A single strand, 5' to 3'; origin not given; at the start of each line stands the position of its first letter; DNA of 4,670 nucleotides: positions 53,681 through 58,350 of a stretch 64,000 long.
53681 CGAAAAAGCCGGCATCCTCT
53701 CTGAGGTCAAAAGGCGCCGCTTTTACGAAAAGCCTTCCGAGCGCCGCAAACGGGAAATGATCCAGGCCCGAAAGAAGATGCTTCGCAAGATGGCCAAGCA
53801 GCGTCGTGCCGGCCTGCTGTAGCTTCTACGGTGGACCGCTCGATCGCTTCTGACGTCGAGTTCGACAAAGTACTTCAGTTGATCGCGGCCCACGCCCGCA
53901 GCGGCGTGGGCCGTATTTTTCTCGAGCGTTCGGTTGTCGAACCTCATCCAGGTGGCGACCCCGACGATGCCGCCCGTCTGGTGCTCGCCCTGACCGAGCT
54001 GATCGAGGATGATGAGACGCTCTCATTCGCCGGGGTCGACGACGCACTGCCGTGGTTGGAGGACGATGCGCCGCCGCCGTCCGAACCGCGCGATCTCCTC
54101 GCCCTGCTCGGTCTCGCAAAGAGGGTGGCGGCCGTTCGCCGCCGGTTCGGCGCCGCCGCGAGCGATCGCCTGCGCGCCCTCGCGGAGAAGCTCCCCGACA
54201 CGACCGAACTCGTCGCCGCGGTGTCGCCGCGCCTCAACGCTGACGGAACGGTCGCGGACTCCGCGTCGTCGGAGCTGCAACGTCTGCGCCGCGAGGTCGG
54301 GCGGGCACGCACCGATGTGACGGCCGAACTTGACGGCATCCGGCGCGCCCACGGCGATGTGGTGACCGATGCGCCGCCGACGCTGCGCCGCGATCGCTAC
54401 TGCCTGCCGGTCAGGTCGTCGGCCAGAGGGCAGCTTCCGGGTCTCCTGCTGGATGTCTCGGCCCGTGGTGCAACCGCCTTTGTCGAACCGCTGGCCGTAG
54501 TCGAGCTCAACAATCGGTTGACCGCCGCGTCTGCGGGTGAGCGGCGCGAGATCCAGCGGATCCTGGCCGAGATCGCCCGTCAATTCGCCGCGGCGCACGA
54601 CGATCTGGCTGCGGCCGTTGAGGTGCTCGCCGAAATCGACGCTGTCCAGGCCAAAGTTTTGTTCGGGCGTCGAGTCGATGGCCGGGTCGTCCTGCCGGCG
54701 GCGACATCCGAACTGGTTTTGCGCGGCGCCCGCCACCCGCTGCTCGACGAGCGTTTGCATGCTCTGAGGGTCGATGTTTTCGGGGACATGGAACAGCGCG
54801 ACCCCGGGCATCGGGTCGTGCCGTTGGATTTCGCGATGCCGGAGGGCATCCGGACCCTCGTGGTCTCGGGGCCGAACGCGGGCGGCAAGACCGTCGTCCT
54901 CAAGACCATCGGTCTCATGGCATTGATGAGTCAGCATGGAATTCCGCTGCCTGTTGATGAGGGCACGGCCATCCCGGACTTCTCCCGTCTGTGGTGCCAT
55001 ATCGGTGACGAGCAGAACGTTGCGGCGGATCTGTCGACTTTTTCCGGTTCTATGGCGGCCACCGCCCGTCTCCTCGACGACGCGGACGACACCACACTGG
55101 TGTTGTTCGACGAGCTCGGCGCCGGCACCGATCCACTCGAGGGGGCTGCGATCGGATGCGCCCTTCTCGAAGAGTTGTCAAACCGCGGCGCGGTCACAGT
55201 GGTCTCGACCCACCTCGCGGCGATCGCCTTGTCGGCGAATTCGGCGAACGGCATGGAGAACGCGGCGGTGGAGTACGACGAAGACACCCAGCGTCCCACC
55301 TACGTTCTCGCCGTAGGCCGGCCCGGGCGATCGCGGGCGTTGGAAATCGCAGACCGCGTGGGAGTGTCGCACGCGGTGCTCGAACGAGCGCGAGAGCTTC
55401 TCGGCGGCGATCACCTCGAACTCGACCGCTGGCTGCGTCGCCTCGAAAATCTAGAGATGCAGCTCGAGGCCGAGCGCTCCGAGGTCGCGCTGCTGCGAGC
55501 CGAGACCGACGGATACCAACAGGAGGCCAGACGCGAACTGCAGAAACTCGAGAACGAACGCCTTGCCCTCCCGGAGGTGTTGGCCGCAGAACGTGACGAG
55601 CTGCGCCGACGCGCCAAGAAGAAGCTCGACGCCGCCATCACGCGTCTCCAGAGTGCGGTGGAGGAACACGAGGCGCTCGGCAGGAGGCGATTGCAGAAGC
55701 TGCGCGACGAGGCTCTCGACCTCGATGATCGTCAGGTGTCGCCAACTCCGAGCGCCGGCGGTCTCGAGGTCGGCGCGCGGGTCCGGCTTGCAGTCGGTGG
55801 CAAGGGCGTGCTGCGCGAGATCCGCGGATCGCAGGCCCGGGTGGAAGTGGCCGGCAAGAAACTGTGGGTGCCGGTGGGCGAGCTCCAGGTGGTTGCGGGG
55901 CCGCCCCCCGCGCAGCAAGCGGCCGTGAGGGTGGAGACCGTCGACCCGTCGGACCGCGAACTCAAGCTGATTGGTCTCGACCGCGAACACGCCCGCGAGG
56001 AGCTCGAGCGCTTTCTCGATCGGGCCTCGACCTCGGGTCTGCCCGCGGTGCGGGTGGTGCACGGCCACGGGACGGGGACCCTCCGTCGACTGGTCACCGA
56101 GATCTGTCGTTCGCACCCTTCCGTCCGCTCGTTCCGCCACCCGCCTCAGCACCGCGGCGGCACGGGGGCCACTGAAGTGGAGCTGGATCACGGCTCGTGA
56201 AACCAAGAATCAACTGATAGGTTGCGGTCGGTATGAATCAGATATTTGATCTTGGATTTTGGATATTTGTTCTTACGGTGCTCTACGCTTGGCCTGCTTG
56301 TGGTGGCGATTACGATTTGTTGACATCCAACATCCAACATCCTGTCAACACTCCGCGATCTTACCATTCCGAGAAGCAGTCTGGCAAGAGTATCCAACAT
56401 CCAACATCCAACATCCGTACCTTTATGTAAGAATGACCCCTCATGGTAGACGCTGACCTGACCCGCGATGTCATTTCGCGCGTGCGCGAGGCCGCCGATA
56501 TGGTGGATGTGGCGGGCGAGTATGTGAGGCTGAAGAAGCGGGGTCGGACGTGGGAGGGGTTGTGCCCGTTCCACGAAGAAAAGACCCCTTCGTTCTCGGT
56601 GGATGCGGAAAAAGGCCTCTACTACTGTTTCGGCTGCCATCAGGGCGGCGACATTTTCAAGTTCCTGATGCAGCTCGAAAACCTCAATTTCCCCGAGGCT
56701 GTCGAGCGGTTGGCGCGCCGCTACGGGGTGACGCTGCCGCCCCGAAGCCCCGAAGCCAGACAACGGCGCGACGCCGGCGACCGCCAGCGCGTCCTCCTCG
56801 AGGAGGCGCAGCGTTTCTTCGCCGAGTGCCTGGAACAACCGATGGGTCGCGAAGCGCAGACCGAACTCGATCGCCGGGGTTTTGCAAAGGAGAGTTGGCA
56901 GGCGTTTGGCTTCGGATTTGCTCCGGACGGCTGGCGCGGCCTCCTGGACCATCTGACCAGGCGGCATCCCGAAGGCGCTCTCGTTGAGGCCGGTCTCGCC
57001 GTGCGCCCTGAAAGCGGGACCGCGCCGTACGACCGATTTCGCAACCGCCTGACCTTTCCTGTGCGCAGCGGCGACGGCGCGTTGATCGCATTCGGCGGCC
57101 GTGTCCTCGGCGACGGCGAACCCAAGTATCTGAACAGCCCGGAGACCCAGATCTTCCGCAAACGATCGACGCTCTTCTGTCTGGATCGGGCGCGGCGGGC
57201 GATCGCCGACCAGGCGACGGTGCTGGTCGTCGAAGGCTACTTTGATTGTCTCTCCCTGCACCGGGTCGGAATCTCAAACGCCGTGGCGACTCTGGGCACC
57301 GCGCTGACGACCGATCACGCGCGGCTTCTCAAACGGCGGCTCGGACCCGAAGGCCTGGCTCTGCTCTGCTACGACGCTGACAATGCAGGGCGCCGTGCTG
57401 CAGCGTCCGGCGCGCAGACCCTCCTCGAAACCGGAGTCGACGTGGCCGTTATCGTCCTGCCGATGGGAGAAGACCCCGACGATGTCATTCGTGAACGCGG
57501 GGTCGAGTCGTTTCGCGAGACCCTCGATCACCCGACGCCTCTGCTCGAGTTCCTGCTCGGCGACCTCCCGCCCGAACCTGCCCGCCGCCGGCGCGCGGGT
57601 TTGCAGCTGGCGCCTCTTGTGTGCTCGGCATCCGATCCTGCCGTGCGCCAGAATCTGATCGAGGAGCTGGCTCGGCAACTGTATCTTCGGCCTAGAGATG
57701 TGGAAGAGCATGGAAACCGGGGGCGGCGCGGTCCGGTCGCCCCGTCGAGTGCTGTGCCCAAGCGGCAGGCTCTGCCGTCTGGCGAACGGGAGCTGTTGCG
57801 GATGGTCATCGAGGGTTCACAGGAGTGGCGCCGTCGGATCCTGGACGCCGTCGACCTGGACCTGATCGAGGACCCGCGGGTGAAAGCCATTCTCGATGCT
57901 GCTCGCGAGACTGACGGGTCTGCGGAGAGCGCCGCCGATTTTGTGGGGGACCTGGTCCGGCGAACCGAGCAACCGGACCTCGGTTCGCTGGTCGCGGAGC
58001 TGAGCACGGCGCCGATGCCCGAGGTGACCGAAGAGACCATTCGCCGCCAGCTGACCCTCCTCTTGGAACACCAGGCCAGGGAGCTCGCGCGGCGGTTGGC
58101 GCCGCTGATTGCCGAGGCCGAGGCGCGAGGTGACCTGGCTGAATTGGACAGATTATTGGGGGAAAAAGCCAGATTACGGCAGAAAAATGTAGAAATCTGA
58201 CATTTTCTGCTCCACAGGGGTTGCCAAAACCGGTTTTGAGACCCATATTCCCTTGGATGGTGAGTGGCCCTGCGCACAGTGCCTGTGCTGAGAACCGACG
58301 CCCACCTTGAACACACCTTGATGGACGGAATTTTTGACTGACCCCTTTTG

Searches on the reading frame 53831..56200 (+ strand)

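Call 67: search_protein_families(library=pfam, proteins=[window:53831-56200:+], max_evalue=0.00001)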
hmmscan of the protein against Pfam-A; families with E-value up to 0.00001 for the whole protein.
window:53831-56200:+ (789 aa): 2 families
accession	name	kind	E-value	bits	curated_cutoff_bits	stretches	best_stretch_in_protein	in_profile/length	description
PF00488.27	MutS_V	-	2.1e-29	103.3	30.2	1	344-524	2-184/188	MutS domain V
PF01713.27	Smr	-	3.3e-21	75.7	25.7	1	711-785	1-76/77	Smr domain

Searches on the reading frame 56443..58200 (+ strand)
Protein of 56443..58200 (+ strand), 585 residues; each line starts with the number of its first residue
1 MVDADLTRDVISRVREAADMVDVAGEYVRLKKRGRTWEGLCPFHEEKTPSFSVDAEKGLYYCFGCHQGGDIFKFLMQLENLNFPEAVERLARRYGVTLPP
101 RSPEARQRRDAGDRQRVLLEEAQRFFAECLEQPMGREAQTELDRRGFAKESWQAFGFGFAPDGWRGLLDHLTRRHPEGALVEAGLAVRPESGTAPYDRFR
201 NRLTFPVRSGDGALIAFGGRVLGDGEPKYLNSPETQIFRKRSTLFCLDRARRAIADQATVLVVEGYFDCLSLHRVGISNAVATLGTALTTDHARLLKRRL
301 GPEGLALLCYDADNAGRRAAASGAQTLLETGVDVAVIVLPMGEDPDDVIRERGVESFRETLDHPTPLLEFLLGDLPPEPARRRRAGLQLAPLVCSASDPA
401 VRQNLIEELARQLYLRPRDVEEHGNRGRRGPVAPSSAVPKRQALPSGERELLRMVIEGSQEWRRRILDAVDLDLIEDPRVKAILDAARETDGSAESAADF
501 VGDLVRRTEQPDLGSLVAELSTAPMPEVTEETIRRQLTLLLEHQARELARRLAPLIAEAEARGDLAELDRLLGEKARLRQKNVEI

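Call 67: search_protein_families(library=pfam, proteins=[window:56443-58200:+], max_evalue=0.00001)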
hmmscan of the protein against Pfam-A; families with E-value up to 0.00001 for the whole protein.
window:56443-58200:+ (585 aa): 6 families
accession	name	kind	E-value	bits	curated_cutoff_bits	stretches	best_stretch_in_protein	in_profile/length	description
PF01807.25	Zn_ribbon_DnaG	-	3.2e-35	120.3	24.9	1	8-99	3-94/98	CHC2 zinc finger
PF08275.17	DNAG_N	-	3.9e-32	111.5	26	1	125-250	1-127/128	DNA primase catalytic core, N-terminal domain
PF13155.12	Toprim_2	-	1.3e-22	80.3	22.1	1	262-349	2-88/88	Toprim-like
PF13662.12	Toprim_4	-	1.5e-17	64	25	1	259-337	2-84/85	Toprim domain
PF13362.12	Toprim_3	-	8.7e-09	36.2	27.2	1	260-354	2-94/95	Toprim domain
PF01751.28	Toprim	-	5e-08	33.4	23.1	1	260-325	2-78/96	Toprim domain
